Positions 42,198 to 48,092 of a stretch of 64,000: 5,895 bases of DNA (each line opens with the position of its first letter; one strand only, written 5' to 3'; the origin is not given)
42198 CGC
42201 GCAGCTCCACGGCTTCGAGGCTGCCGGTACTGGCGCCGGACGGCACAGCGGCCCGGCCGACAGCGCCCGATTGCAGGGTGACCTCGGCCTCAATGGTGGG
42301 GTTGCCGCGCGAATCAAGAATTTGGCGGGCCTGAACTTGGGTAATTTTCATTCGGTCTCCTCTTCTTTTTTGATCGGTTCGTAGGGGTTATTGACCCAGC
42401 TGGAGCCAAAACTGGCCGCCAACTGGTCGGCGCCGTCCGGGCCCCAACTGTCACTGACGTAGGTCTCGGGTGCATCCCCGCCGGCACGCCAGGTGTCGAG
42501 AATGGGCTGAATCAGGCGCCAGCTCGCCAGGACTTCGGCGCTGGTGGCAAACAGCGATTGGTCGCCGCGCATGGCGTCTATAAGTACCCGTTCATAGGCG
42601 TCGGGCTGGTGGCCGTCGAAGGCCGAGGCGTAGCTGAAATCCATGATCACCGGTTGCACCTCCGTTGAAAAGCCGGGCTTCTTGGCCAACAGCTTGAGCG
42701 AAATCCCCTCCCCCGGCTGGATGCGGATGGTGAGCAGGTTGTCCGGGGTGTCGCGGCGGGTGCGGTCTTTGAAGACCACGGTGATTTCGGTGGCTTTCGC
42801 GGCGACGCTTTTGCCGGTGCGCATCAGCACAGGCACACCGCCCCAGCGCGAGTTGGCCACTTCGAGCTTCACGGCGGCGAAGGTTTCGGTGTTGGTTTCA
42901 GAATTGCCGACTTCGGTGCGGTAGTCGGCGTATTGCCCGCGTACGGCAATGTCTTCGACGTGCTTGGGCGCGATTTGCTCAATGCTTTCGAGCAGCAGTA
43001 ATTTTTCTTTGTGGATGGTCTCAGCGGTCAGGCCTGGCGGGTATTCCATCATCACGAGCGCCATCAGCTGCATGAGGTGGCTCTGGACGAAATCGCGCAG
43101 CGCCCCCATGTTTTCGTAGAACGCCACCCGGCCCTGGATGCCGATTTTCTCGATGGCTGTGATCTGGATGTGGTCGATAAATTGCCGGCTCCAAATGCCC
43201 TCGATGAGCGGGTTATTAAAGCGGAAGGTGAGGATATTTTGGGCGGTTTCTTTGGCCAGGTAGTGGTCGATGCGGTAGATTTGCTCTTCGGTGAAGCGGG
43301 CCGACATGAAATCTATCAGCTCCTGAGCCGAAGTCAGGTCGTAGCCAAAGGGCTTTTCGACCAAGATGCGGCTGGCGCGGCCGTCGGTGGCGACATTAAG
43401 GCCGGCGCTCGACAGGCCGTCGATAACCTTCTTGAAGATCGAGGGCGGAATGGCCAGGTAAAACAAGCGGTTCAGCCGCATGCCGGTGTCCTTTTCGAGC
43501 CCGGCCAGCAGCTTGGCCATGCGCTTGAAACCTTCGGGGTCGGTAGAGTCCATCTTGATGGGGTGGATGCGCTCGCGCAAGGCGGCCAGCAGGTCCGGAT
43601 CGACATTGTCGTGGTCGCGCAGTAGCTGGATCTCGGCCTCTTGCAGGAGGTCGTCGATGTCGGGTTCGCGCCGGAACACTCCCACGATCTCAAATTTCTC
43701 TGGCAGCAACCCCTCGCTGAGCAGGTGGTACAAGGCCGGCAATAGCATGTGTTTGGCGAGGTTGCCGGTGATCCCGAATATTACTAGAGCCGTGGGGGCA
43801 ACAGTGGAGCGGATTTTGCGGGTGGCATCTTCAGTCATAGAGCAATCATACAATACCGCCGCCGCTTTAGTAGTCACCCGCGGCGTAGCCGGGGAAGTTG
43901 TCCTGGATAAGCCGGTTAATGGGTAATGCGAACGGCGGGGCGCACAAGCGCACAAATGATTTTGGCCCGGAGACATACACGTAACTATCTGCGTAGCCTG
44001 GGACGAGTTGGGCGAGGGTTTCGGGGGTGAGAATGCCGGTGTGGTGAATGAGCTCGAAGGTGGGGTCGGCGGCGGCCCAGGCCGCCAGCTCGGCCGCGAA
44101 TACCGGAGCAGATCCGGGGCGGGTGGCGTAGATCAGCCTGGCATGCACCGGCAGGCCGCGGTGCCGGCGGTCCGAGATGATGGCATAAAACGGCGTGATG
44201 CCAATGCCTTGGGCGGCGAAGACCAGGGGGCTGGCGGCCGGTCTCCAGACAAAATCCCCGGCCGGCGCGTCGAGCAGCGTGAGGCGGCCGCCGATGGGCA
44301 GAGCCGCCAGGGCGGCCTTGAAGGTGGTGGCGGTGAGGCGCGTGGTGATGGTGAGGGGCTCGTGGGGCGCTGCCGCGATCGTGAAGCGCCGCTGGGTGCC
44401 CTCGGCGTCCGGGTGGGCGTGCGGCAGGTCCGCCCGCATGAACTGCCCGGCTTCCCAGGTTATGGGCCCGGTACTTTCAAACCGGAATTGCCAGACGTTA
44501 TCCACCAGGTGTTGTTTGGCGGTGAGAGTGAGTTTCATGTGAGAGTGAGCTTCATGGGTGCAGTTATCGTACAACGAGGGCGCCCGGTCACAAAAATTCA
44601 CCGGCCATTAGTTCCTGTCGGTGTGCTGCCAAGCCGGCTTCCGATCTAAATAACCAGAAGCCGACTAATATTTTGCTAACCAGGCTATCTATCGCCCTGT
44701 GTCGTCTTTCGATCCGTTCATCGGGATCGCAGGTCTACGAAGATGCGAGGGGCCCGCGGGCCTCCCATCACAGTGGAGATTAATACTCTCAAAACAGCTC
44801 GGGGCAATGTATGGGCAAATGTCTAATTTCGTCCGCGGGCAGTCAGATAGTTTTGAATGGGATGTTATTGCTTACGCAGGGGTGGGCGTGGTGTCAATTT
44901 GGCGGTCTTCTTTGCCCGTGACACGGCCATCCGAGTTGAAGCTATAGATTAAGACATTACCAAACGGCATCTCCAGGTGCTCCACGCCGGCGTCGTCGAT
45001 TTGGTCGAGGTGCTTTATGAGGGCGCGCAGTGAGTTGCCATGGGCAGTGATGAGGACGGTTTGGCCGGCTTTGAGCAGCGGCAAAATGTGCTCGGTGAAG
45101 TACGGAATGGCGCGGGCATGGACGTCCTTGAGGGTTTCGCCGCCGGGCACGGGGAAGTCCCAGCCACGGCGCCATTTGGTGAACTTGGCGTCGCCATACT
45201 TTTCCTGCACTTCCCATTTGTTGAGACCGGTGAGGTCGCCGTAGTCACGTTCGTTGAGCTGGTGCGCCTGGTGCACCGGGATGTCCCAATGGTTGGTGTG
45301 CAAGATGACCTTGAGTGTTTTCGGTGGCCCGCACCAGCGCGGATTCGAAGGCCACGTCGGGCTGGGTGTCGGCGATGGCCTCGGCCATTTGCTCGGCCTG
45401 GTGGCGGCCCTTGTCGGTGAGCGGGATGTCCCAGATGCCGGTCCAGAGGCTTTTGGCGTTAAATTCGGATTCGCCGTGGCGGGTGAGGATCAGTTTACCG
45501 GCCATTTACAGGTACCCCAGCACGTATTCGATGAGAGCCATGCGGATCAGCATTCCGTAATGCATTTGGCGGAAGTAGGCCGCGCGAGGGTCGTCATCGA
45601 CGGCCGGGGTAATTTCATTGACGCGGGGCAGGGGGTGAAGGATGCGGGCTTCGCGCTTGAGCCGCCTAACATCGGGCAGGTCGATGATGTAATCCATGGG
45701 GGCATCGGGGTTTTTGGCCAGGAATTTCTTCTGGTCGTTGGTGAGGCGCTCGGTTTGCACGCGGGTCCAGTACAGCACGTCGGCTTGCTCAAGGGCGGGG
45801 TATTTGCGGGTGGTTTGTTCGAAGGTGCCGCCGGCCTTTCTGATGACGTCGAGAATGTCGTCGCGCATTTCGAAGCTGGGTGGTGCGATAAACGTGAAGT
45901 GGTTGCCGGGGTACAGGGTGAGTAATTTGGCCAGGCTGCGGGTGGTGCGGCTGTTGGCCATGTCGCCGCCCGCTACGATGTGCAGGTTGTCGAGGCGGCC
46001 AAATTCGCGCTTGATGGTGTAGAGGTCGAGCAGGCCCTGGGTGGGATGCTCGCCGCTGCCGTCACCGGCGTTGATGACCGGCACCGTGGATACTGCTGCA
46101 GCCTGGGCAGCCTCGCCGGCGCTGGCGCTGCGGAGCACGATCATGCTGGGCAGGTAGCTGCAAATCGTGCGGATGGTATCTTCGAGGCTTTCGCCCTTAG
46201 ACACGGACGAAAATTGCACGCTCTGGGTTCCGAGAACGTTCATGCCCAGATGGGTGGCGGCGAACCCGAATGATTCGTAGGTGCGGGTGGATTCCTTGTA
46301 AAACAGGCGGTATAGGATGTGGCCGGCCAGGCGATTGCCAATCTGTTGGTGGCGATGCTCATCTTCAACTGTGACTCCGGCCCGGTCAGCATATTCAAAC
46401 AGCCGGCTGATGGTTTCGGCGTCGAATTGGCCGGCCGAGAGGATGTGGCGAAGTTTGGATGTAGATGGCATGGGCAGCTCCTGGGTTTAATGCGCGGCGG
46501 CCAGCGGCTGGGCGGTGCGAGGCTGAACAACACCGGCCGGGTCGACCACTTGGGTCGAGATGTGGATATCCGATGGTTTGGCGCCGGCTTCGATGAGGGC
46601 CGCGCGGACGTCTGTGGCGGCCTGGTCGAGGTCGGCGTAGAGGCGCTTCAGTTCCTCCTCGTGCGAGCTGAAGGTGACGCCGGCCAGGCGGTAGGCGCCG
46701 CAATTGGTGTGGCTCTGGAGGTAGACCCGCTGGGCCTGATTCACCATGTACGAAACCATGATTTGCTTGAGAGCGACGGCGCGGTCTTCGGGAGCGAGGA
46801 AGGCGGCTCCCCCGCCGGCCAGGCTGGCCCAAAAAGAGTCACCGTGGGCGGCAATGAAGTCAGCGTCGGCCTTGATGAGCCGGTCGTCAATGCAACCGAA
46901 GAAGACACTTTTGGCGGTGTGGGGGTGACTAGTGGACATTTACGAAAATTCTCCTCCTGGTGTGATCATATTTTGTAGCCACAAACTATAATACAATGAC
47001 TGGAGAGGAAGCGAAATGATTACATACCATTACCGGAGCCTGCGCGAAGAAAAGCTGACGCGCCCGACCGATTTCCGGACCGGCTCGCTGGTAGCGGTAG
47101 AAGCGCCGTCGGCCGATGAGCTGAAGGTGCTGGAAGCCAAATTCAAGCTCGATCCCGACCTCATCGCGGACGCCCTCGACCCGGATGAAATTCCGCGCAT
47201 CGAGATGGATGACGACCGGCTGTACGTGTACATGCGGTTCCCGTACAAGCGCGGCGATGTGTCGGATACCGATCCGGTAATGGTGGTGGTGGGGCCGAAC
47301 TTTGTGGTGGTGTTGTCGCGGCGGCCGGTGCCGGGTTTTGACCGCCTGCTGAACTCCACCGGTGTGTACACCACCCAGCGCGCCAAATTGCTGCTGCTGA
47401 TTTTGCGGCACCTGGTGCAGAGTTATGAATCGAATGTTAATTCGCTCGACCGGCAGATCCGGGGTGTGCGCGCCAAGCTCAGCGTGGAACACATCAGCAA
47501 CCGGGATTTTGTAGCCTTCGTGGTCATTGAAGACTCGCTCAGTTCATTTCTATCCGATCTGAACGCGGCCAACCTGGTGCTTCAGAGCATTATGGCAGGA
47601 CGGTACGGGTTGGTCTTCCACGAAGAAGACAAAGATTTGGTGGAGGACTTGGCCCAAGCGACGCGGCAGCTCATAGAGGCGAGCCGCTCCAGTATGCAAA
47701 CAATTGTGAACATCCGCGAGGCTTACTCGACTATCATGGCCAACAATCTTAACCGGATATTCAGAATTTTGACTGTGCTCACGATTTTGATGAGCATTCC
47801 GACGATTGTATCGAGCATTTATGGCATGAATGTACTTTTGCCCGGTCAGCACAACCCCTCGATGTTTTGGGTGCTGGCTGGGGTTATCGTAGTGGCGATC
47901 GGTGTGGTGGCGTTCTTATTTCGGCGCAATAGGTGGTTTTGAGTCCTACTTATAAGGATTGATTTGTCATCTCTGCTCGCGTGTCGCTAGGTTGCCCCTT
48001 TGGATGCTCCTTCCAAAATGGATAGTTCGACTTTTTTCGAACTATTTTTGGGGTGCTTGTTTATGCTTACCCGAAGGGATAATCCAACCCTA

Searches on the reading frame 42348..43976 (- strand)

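Call 78: search_protein_families(library=pfam, proteins=[window:42348-43976:-], max_evalue=0.00001)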
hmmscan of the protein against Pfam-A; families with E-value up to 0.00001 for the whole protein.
window:42348-43976:- (542 aa): 2 families
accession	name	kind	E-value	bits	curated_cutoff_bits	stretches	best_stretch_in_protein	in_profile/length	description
PF02781.21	G6PD_C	-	5.4e-92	308.4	27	1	249-527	1-295/296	Glucose-6-phosphate dehydrogenase, C-terminal domain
PF00479.28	G6PD_N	-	2.7e-51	175.2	22.1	1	65-247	1-183/183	Glucose-6-phosphate dehydrogenase, NAD binding domain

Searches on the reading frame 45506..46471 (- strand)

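Call 78: search_protein_families(library=pfam, proteins=[window:45506-46471:-], max_evalue=0.00001)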
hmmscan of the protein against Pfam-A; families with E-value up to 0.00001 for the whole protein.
window:45506-46471:- (321 aa): 2 families
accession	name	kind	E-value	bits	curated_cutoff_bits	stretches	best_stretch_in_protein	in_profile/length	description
PF02729.26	OTCace_N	-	4.4e-38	131.1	29.9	1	8-154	1-147/148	Aspartate/ornithine carbamoyltransferase, carbamoyl-P binding domain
PF00185.30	OTCace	-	1.1e-25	90.9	29.4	1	162-316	2-156/157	Aspartate/ornithine carbamoyltransferase, Asp/Orn binding domain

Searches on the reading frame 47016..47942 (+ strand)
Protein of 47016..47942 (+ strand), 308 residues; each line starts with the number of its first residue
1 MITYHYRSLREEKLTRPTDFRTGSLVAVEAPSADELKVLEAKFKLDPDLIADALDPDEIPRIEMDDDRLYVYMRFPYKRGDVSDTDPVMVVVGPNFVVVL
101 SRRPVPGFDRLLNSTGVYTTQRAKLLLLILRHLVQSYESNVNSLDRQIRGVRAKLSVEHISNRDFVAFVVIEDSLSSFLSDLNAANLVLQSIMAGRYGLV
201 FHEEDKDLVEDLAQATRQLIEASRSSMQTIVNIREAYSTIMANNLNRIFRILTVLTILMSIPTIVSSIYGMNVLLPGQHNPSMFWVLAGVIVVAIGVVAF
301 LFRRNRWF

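Call 78: search_protein_families(library=pfam, proteins=[window:47016-47942:+], max_evalue=0.00001)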
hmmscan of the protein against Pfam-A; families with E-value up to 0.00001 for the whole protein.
window:47016-47942:+ (308 aa): 1 family
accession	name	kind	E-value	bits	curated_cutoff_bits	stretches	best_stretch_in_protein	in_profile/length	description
PF01544.23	CorA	-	7.2e-48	163.8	27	1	27-304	8-292/292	CorA-like Mg2+ transporter protein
